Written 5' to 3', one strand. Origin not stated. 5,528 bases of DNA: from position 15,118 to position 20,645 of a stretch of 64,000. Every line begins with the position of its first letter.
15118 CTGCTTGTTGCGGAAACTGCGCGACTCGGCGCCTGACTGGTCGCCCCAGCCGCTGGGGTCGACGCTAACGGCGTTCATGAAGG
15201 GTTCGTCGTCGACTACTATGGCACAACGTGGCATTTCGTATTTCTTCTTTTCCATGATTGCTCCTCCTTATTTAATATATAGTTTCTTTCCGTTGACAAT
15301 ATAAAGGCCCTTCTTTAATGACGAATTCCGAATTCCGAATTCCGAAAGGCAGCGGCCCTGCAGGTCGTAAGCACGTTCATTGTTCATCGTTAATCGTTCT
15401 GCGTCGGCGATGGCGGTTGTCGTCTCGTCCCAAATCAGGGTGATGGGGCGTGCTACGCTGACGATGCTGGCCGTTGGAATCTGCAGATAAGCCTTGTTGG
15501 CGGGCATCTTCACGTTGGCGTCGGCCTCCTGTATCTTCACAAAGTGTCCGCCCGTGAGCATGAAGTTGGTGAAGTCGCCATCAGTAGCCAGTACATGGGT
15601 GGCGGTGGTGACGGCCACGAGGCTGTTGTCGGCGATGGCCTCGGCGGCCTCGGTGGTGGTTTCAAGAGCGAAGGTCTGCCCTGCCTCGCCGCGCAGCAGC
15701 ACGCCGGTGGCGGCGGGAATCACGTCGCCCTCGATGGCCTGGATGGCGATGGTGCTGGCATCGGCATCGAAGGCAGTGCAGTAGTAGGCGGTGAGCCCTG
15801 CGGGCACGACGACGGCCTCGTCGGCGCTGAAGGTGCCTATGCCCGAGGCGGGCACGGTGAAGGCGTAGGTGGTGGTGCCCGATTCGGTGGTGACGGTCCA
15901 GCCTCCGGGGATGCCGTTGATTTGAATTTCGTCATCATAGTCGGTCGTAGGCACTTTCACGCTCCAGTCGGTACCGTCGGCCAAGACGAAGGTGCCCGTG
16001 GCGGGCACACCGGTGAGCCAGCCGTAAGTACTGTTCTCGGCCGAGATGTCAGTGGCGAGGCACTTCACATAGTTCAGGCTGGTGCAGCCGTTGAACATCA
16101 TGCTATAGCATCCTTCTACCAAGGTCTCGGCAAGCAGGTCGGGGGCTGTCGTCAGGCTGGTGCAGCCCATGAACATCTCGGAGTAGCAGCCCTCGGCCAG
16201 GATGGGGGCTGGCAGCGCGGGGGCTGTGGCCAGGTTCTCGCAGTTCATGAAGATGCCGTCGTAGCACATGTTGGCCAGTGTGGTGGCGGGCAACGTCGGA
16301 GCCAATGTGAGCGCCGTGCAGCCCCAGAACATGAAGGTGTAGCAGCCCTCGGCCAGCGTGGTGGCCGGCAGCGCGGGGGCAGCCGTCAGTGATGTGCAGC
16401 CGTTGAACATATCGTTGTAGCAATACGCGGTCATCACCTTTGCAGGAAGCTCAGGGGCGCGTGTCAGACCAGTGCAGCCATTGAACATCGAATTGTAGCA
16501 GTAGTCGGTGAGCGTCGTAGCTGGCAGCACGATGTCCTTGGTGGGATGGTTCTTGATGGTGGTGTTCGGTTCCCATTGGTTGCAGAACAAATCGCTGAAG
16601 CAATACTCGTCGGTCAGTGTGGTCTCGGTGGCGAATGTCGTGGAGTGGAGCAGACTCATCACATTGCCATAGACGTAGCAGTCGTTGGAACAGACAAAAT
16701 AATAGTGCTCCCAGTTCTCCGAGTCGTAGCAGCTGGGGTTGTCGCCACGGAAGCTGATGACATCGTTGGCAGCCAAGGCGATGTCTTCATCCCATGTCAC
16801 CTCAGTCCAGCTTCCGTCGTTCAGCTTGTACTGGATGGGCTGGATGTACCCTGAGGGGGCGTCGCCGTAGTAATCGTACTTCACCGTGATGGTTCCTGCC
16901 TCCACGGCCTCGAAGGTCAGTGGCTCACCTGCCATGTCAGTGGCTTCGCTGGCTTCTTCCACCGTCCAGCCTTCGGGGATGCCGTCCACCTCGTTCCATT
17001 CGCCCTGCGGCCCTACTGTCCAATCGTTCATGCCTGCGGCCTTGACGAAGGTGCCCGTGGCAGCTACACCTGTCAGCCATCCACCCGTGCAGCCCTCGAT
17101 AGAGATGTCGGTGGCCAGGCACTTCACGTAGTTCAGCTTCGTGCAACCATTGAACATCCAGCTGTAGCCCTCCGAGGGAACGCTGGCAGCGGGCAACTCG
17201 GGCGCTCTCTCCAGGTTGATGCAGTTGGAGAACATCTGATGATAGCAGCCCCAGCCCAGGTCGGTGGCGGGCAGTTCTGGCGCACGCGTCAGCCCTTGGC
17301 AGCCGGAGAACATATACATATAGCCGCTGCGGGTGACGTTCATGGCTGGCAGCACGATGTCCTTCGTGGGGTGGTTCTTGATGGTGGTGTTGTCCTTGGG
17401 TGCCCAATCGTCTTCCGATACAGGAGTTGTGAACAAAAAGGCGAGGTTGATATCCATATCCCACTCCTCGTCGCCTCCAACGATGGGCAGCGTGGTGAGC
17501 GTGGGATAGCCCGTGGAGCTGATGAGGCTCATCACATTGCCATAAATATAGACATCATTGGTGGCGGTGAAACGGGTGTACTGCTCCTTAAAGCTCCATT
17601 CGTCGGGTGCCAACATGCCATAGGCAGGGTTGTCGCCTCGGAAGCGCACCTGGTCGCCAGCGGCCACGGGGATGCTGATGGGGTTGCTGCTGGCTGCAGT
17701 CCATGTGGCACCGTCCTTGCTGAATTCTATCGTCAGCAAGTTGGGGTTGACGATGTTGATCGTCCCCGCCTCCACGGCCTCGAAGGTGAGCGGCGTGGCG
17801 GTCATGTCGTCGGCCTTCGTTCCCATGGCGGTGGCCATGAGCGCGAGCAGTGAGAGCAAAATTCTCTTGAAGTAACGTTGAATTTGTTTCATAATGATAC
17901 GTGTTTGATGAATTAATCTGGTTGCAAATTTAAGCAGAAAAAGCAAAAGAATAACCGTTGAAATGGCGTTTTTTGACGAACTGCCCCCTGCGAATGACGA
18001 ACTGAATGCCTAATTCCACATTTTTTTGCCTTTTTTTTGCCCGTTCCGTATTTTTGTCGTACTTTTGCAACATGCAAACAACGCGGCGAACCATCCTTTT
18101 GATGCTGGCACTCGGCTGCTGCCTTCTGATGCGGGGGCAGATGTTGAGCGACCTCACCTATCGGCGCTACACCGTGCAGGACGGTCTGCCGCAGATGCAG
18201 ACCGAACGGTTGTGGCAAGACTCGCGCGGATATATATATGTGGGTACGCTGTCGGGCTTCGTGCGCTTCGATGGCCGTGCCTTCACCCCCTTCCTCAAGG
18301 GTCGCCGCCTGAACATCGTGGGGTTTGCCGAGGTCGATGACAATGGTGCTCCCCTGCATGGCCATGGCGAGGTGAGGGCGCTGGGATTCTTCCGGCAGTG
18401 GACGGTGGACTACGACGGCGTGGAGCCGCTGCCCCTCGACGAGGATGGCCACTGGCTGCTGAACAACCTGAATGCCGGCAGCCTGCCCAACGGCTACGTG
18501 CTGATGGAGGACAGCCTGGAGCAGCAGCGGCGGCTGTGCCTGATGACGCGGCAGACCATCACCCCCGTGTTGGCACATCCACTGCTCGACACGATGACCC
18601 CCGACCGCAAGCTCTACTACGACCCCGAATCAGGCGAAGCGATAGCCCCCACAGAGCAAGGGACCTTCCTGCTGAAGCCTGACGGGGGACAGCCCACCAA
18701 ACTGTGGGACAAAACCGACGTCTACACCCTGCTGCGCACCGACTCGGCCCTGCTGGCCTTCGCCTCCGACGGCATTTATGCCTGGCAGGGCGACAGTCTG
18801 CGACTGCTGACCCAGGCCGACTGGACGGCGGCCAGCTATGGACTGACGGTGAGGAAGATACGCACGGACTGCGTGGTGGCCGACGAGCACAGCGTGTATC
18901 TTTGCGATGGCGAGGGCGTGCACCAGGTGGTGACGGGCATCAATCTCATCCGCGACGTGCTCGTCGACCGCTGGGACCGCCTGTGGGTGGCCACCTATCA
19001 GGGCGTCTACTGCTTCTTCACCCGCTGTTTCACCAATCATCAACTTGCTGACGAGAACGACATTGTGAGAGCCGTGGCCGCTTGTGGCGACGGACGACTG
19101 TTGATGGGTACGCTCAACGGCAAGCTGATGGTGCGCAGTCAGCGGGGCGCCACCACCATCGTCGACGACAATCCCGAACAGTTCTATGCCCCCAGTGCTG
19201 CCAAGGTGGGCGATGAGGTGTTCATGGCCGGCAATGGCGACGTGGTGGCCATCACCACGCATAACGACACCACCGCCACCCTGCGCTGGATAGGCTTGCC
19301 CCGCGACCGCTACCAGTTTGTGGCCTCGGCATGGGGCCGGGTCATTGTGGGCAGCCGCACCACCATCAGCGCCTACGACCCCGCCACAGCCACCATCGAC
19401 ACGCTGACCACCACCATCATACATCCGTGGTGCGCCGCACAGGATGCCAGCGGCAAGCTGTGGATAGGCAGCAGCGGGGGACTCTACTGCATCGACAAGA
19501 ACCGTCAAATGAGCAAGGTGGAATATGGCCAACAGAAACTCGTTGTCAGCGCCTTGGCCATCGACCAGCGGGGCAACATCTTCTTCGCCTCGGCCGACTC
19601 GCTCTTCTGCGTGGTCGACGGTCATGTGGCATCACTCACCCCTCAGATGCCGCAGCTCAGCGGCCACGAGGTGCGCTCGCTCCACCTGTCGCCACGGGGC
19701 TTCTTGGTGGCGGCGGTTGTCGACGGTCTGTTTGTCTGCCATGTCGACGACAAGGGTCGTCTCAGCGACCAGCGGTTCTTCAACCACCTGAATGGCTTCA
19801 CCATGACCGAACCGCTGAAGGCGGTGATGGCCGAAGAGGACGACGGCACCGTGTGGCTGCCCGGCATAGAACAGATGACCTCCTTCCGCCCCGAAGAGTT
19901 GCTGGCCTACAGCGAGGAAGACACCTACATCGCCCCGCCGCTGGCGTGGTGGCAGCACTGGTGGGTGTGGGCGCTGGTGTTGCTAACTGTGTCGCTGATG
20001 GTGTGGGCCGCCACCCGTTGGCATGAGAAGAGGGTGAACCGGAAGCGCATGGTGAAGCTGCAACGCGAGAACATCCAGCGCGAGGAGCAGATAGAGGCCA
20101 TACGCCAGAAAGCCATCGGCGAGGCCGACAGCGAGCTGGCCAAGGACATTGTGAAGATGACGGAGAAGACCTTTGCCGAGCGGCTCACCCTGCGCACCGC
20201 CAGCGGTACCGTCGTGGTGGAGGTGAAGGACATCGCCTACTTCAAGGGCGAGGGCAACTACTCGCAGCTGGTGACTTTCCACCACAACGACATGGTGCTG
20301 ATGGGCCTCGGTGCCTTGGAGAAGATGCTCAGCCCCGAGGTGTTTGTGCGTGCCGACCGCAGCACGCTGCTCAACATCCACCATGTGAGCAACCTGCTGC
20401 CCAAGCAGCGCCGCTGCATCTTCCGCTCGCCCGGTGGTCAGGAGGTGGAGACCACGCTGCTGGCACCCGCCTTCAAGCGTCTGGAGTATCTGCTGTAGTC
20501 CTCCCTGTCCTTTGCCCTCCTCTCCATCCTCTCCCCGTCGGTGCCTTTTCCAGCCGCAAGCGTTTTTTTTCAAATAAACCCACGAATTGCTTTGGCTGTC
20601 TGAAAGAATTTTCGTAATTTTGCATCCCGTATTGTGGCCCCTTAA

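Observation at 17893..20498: Kinase-free transmembrane propeller-LytTR regulator with a matching candidate operator driving a divergent surface-protein cluster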

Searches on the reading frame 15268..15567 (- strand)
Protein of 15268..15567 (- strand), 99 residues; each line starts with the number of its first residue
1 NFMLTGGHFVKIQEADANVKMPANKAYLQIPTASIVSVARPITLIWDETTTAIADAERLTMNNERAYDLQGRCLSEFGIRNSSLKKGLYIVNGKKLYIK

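Call 37: search_protein_families(library=ncbifam, proteins=[window:15268-15567:-], max_evalue=1)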
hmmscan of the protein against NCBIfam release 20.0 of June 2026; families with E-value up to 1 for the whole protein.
window:15268-15567:- (99 aa): 0 families

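Call 88: predict_structure(alignment_id=A2)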
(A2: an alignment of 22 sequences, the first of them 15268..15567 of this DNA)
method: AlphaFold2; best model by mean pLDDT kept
length: 99 residues; sequences in the alignment: 22
mean_pLDDT: 62.4   pTM: 0.33
mean pLDDT of the five models: 62.4, 62.2, 62.1, 59.6, 58.6
residues with pLDDT >= 90: 0; 70-90: 35; 50-70: 36; < 50: 28
segments of 3 or more residues with pLDDT < 50: 1-3, 34-39, 43-61
pLDDT, mean of each block of 10 residues (from residue 1): 55 69 70 50 47 47 70 64 74 79
secondary structure, 60 per line:
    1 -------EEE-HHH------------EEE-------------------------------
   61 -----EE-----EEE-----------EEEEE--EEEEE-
elements in order: E8-10 E27-29 E73-75 E87-91 E94-98

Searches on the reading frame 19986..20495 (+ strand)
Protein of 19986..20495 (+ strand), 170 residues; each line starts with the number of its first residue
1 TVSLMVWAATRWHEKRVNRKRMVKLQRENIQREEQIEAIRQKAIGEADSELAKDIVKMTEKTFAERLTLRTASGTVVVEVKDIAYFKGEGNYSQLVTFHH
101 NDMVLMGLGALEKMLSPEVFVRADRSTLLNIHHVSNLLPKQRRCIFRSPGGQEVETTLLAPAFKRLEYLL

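Call 93: search_protein_representatives(protein=window:19986-20495:+)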
Query: 170 residues. Proteins with E-value up to 0.001 (for the whole library): 479; up to 1e-10: 21; up to 1e-30: 7. The best 150 are listed.
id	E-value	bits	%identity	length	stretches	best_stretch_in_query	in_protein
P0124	3.9e-75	267.3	73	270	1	3-170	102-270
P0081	1.6e-68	245.8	72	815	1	6-170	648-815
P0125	2.5e-67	241.9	68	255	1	4-170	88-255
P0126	1.8e-65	235.9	67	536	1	4-169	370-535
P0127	5.6e-54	198.6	54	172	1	4-170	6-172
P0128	8.8e-53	194.7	83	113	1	58-170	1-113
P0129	2.5e-52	193.2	56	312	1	5-167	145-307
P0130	1.4e-23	99.9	73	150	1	5-78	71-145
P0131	4.7e-21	91.7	38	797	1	4-160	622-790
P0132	2.4e-20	89.4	65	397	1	96-170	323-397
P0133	1.8e-19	86.5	78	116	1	112-170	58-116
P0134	1.3e-18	83.8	77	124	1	115-170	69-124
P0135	1.2e-17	80.6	39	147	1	56-164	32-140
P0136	1.5e-16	77.0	77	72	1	58-110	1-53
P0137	5.6e-16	75.2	39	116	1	63-164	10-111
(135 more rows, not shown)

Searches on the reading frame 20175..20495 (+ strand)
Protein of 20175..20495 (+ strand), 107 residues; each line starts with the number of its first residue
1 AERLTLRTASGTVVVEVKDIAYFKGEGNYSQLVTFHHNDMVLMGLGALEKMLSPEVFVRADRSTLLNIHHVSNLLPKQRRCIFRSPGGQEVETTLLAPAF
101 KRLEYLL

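Call 75: search_solved_structures(query=window:20175-20495:+, max_evalue=1, show_alignments=2)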
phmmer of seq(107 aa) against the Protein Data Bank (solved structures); distinct sequences matched with E-value up to 1: 7.
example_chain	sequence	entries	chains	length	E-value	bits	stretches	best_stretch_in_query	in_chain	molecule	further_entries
3d6w_A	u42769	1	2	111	0.0076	19.7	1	4-92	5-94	Methyl-accepting/DNA response regulator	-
4xqj_A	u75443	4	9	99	0.0097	19.4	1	2-85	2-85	Accessory gene regulator A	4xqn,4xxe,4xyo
4xqq_A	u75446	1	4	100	0.0099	19.4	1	2-85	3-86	Accessory gene regulator A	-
3bs1_A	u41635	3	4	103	0.011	19.2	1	2-85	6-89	Accessory gene regulator protein A | Accessory gene regulator A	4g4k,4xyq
9f64_A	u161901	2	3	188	0.77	13.3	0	34-77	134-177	Thiol peroxidase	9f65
9f5v_A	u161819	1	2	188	0.79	13.3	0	34-77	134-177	Thiol peroxidase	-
2pcm_A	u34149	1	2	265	0.88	13.1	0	35-94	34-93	DIPHTHINE SYNTHASE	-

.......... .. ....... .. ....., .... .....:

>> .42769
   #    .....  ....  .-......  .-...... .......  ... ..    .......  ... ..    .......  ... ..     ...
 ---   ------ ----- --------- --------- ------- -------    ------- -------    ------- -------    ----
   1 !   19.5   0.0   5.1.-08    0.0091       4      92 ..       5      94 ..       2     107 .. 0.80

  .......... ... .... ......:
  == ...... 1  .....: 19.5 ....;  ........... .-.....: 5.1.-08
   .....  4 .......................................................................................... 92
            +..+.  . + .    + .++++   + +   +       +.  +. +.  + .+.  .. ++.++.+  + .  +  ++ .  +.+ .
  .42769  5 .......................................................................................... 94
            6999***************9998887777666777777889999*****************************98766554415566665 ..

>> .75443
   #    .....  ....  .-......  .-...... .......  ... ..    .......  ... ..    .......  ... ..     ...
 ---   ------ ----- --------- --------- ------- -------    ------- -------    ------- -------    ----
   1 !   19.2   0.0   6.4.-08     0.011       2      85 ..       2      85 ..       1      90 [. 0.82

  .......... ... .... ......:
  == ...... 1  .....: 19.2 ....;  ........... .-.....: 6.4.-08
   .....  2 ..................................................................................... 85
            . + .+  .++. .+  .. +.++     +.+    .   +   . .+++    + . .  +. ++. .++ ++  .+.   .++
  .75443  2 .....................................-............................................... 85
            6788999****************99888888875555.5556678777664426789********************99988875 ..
